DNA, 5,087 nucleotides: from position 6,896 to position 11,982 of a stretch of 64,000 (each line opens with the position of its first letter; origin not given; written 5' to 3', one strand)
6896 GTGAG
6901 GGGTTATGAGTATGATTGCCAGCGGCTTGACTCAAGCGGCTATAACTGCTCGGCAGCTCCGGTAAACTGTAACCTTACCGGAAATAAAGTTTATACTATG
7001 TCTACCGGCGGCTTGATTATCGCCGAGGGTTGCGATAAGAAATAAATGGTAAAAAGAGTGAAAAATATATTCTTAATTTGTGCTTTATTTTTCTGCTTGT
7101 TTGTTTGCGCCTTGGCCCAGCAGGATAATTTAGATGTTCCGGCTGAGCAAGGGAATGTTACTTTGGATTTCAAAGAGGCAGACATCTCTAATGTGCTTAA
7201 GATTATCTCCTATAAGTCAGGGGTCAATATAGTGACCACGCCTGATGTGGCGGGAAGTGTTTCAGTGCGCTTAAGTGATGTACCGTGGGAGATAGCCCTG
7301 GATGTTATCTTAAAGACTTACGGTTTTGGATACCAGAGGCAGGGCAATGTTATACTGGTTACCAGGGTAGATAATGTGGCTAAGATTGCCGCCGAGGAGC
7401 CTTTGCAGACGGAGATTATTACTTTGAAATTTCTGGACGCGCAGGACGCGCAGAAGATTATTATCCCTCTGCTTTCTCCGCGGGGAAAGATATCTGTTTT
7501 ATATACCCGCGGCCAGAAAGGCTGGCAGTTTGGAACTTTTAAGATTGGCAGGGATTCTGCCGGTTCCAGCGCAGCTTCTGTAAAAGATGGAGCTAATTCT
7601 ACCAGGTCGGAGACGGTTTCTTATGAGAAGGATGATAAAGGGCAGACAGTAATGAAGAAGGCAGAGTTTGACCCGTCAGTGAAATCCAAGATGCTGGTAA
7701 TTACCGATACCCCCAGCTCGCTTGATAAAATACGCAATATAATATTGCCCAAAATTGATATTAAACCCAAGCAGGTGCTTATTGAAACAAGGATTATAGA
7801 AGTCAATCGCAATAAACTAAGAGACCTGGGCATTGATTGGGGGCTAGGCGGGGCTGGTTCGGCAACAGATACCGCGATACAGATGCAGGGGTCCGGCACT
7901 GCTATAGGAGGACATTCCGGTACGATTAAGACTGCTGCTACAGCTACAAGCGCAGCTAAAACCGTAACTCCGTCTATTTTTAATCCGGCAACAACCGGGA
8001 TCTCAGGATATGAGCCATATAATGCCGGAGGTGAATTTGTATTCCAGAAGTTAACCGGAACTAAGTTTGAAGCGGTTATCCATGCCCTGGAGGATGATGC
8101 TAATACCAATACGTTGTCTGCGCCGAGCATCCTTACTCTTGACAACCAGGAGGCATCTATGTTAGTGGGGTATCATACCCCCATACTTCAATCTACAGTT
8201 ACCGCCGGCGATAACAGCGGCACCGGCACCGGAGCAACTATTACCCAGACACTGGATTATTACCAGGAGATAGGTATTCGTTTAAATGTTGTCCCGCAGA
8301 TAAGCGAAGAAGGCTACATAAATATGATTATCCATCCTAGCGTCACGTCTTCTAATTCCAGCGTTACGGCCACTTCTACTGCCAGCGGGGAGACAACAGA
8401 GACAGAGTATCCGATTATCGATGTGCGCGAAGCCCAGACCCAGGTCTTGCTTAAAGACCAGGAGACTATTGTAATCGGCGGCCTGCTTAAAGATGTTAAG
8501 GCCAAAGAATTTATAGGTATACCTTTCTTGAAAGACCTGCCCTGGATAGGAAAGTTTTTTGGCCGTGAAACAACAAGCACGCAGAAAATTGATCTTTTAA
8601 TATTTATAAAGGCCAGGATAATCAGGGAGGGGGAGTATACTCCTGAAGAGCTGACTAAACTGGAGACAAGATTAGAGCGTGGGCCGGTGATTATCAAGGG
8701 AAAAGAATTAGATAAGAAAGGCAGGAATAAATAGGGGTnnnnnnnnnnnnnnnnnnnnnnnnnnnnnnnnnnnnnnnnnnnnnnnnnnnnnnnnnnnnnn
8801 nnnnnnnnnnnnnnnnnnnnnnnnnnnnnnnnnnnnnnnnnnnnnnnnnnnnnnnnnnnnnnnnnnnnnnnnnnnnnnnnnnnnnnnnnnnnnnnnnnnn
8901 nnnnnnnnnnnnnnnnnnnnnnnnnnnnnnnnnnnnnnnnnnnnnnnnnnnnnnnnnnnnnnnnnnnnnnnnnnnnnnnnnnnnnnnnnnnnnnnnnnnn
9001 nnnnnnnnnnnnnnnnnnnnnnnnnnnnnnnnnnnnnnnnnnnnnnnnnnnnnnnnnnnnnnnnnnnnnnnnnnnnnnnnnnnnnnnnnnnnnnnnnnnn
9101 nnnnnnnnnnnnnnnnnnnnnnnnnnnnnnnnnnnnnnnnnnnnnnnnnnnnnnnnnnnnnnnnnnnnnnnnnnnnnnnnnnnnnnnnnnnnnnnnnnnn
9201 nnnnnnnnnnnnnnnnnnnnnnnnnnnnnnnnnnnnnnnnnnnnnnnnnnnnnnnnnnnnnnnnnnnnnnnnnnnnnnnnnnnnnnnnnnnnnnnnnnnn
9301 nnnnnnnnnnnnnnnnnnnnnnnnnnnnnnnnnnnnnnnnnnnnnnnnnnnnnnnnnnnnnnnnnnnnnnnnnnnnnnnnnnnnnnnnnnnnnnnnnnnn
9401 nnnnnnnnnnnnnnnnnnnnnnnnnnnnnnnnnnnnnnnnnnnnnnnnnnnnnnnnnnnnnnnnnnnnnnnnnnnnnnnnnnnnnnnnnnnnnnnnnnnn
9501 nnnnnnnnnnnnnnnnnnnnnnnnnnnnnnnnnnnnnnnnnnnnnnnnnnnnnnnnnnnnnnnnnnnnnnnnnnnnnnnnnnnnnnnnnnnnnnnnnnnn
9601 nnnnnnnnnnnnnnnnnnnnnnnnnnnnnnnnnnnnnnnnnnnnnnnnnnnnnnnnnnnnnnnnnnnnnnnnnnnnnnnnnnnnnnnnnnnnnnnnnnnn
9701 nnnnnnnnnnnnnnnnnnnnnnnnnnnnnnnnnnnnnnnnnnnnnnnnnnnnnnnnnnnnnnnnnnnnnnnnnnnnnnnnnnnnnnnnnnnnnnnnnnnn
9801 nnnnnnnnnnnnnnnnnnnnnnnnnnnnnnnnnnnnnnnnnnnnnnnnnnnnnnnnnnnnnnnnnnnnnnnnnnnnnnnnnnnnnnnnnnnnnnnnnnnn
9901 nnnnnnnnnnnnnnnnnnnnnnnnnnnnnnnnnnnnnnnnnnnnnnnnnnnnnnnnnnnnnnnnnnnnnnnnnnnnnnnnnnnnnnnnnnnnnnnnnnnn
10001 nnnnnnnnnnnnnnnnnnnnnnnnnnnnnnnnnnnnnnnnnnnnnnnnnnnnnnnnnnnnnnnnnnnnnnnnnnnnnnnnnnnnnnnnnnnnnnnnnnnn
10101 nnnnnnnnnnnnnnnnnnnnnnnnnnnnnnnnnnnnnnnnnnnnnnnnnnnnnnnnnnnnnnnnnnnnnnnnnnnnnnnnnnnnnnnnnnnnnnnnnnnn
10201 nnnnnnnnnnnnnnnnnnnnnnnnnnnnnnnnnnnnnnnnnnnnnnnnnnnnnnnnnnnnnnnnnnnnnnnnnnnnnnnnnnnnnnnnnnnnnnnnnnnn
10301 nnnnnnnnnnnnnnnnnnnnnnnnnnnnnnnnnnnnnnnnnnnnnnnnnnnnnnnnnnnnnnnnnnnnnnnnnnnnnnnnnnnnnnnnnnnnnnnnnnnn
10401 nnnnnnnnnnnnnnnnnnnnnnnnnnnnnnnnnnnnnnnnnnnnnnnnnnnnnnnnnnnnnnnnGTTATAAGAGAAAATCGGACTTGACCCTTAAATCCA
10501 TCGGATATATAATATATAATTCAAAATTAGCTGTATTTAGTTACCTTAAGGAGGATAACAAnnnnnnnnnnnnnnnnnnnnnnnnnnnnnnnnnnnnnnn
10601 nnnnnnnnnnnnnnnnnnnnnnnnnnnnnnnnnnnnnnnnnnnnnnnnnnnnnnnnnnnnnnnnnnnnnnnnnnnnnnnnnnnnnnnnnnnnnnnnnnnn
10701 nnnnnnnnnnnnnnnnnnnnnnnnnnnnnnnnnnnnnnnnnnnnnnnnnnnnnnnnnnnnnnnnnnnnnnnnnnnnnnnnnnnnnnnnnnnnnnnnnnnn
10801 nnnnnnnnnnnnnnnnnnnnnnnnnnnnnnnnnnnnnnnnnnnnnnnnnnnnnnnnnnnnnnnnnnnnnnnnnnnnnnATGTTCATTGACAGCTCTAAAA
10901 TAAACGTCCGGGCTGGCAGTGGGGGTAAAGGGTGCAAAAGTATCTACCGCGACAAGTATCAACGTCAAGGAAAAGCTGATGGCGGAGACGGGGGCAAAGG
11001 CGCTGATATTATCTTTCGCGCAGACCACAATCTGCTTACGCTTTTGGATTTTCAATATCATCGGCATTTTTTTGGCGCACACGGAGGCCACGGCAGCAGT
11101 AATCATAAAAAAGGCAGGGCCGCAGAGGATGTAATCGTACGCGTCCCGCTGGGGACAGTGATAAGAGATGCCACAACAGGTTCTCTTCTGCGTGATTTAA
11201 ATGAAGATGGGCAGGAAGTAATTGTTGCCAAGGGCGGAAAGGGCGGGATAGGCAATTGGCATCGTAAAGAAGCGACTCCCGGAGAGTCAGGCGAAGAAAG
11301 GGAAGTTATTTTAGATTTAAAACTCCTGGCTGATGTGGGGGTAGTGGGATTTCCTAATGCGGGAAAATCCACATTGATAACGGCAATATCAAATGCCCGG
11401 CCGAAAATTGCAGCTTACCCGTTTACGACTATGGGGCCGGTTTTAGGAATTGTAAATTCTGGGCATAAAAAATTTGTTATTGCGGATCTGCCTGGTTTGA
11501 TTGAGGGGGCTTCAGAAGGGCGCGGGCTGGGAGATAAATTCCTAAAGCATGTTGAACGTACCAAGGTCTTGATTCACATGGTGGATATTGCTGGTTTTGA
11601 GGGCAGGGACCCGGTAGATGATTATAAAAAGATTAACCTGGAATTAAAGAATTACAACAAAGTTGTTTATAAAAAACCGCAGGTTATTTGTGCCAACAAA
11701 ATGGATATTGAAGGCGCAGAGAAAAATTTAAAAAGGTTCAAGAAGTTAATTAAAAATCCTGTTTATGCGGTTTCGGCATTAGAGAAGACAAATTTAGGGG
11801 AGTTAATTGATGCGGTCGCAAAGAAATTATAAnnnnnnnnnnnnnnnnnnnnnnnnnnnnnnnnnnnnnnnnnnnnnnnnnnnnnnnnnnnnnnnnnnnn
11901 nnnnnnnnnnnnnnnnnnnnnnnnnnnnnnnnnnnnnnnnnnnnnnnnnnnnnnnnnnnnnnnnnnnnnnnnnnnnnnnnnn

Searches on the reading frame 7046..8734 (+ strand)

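Call 12: search_protein_families(library=ncbifam, proteins=[window:7046-8734:+], max_evalue=1e-10)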
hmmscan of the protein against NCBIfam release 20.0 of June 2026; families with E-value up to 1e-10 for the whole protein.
window:7046-8734:+ (562 aa): 9 families
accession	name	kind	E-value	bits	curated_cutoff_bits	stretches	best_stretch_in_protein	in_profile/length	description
TIGR02517.1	type_II_gspD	equivalog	4.8e-74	249.9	351.35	1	173-530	266-594/600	type II secretion system secretin GspD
TIGR02515.1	IV_pilus_PilQ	subfamily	1.4e-73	248.3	284.35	1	37-526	3-427/428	type IV pilus secretin PilQ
NF010083.0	PRK13568.1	equivalog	1e-46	159.6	554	2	330-527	241-418/419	DNA uptake porin HofQ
TIGR02519.1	pilus_MshL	equivalog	6.7e-45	153.3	250.2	1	216-526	9-290/290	pilus (MSHA type) biogenesis protein MshL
NF007851.2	PRK10560.1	exception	1.4e-35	122.9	598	2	33-151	19-148/412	DNA uptake porin HofQ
TIGR02516.1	type_III_yscC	equivalog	1.1e-33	116.5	238.45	1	196-527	189-462/463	type III secretion system outer membrane ring subunit SctC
NF042912.1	Amuc_1098_fam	equivalog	3.7e-28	98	750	2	379-526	650-796/805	Amuc_1098 family type IV pilus outer membrane protein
NF011873.0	PRK15346.1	equivalog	2.7e-21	75.8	524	0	341-529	329-497/499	EscC/YscC/HrcC family type III secretion system outer membrane ring protein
TIGR02520.1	pilus_B_mal_scr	equivalog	4.5e-15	55.2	287.65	0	342-480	340-472/513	PilN family type IVB pilus formation outer membrane protein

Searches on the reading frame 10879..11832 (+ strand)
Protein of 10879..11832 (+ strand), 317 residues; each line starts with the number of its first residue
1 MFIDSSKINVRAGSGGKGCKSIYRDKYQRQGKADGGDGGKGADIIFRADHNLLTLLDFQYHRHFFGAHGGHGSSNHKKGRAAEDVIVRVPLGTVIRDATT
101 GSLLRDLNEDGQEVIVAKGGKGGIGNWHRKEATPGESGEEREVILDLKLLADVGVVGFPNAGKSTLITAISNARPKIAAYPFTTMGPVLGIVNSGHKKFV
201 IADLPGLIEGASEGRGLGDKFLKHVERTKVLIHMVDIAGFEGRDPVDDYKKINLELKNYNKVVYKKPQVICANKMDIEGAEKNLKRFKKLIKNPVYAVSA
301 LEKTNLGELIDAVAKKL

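Call 12: search_protein_families(library=ncbifam, proteins=[window:10879-11832:+], max_evalue=1e-10)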
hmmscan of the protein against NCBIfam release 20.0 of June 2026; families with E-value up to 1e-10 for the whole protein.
window:10879-11832:+ (317 aa): 10 families
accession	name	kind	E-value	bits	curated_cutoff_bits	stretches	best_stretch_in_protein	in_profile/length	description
NF008955.0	PRK12297.1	equivalog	4.8e-129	431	406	1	1-316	2-327/429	GTPase ObgE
TIGR02729.1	Obg_CgtA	equivalog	9.9e-118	392.9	280.25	1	2-316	1-327/329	Obg family GTPase CgtA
NF008956.1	PRK12299.1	equivalog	2.4e-114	381.7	300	1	1-316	1-324/327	GTPase ObgE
NF008954.1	PRK12296.1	equivalog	4.2e-99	332.1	377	1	2-315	4-337/470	GTPase ObgE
NF007171.0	PRK09602.1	subfamily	1.6e-26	93.1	387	1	201-241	77-117/397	YchF-related putative GTPase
TIGR00092.1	TIGR00092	equivalog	2.9e-17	62.9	279.2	0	153-196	5-49/368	redox-regulated ATPase YchF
NF000908.1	PRK00089.1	equivalog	1.5e-15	57.3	237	1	153-317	6-167/291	GTPase Era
TIGR00231.1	small_GTP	domain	6.9e-14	51.9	42.5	1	152-313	5-162/164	GTP-binding protein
TIGR03156.1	GTP_HflX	equivalog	1.7e-12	47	216.75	1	151-317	190-351/351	GTPase HflX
TIGR03594.1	GTPase_EngA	equivalog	1.1e-11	44.4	306.7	1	153-316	3-159/432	ribosome biogenesis GTPase Der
